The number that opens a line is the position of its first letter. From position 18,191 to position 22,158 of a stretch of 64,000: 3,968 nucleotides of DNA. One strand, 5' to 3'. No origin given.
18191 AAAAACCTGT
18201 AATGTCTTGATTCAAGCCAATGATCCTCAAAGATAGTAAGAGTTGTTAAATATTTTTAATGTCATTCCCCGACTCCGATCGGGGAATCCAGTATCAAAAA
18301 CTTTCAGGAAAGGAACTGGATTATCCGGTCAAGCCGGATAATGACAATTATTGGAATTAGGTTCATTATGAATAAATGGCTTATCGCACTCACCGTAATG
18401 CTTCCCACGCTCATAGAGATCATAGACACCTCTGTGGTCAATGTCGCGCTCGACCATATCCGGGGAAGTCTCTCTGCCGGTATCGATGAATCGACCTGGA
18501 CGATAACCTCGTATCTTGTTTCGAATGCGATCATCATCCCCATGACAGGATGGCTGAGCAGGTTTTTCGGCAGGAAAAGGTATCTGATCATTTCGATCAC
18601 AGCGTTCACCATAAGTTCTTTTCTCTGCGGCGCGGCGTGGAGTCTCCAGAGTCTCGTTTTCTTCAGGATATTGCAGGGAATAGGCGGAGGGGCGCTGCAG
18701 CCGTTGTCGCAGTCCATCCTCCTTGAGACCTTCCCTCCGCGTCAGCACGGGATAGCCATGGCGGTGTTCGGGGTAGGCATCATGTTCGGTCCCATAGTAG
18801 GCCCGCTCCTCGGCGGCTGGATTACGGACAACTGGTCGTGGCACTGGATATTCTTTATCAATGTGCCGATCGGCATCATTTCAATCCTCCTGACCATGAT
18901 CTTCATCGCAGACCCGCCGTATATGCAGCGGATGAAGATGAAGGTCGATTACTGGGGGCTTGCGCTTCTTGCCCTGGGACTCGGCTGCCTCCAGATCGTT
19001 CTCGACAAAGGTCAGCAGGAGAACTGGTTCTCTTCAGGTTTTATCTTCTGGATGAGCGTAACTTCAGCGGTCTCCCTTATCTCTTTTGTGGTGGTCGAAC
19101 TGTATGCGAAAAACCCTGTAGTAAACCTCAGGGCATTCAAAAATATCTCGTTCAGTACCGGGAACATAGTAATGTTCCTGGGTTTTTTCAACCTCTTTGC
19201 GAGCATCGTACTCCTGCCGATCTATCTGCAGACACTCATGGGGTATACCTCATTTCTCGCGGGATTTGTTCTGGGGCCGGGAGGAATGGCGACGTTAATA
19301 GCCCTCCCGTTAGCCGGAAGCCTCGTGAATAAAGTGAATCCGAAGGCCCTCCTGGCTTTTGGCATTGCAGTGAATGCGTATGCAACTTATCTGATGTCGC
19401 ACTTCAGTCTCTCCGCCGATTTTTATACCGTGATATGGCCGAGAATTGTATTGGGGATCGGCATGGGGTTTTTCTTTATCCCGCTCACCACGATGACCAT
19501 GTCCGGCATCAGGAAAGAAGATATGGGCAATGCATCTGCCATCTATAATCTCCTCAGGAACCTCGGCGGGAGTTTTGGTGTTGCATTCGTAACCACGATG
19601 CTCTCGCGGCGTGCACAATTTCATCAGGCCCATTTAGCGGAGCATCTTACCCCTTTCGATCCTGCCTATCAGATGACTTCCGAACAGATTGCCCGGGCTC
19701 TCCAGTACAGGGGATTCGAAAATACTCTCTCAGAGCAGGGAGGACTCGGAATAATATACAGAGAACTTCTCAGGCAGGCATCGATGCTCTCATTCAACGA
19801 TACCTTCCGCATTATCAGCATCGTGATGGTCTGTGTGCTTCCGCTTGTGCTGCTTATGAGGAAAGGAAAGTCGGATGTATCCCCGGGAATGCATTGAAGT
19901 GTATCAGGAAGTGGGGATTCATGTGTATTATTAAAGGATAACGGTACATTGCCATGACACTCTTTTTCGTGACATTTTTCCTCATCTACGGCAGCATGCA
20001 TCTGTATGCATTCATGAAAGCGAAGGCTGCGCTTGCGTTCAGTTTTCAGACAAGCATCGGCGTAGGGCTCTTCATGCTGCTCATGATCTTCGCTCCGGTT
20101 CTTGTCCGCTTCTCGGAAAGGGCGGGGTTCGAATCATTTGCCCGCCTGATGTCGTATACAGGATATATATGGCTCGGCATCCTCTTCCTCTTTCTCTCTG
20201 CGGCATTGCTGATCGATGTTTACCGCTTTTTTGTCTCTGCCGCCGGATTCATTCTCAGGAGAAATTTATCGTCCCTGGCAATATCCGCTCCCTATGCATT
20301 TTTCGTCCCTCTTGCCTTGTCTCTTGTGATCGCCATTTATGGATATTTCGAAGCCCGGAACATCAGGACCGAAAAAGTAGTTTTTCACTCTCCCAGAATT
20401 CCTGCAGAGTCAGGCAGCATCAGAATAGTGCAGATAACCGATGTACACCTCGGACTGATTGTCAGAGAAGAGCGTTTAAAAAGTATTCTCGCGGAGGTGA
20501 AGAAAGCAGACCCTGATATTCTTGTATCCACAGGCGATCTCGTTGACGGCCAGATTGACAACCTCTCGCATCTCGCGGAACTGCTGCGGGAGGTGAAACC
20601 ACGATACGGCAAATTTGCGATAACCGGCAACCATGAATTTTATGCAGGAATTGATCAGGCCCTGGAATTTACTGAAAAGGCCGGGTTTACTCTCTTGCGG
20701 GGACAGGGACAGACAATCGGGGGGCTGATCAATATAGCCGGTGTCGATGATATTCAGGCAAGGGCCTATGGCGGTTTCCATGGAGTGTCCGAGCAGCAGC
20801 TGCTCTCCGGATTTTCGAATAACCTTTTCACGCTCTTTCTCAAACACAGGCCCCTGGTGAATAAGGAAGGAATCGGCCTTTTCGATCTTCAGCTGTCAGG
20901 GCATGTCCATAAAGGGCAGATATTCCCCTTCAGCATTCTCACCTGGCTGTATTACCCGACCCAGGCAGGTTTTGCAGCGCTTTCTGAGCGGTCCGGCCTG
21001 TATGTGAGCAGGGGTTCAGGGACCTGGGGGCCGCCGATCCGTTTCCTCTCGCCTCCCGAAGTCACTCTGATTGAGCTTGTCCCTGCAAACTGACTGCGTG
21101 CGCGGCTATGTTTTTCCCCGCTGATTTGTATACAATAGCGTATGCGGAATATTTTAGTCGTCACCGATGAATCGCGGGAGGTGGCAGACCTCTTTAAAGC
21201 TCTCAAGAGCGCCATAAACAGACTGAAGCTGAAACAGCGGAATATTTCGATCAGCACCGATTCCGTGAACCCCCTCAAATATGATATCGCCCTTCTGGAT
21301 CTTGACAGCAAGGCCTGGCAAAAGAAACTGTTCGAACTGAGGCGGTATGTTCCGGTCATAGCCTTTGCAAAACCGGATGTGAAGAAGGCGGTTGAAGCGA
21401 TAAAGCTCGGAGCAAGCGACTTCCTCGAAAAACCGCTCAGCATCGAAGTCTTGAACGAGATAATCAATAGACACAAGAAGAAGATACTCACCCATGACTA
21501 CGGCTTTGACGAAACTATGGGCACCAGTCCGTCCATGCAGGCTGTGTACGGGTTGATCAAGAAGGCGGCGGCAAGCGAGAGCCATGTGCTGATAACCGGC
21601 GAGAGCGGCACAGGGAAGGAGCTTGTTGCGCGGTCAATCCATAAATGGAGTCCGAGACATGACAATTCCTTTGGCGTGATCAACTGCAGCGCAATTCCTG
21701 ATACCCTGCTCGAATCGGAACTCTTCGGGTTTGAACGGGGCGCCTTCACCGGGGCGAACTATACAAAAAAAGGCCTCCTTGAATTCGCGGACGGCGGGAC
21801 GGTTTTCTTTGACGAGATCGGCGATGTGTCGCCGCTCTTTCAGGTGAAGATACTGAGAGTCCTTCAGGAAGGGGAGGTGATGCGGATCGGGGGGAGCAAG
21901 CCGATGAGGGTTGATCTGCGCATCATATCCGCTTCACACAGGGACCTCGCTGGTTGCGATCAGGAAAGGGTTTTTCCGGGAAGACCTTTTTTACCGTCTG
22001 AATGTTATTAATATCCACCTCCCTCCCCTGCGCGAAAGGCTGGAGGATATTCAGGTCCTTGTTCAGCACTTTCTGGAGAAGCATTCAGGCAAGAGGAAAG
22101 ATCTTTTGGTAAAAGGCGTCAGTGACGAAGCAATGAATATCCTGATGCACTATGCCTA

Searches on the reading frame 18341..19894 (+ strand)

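Call 47: search_protein_families(library=pfam, proteins=[window:18341-19894:+], max_evalue=0.00001)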
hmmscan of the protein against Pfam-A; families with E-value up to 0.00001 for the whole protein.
window:18341-19894:+ (518 aa): 2 families
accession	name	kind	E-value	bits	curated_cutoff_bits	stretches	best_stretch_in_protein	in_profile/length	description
PF07690.21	MFS_1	-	5.4e-57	193.7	33.4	1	23-413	5-346/347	Major Facilitator Superfamily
PF00083.30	Sugar_tr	-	4.8e-13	49.2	22.3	1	50-199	47-201/452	Sugar (and other) transporter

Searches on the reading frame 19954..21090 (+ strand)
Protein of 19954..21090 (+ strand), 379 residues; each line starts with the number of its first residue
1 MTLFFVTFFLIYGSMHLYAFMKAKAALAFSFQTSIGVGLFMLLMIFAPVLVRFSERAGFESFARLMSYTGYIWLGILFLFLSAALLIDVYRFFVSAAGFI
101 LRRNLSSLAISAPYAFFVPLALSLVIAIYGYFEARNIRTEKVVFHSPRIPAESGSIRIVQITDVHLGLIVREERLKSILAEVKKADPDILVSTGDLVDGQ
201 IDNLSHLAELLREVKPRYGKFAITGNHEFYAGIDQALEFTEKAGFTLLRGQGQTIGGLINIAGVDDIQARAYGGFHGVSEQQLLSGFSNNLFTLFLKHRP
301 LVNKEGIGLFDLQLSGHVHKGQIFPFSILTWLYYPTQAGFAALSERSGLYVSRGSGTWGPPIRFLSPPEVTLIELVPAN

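Call 48: search_protein_families(library=pfam, proteins=[window:19954-21090:+], max_evalue=0.00001)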
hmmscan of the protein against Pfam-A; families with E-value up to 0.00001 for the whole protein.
window:19954-21090:+ (379 aa): 1 family
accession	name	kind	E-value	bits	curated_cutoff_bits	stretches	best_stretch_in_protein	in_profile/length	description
PF00149.33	Metallophos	-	4e-13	50.7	21.5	1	156-320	1-190/191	Calcineurin-like phosphoesterase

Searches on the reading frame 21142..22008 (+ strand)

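Call 48: search_protein_families(library=pfam, proteins=[window:21142-22008:+], max_evalue=0.00001)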
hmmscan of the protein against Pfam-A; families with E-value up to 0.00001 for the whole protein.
window:21142-22008:+ (289 aa): 2 families
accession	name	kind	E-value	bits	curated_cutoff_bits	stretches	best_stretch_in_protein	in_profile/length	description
PF00158.32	Sigma54_activat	-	8e-57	192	20.2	1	126-272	2-148/168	Sigma-54 interaction domain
PF14532.12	Sigma54_activ_2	-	2.6e-14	54.1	25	1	126-270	1-112/138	Sigma-54 interaction domain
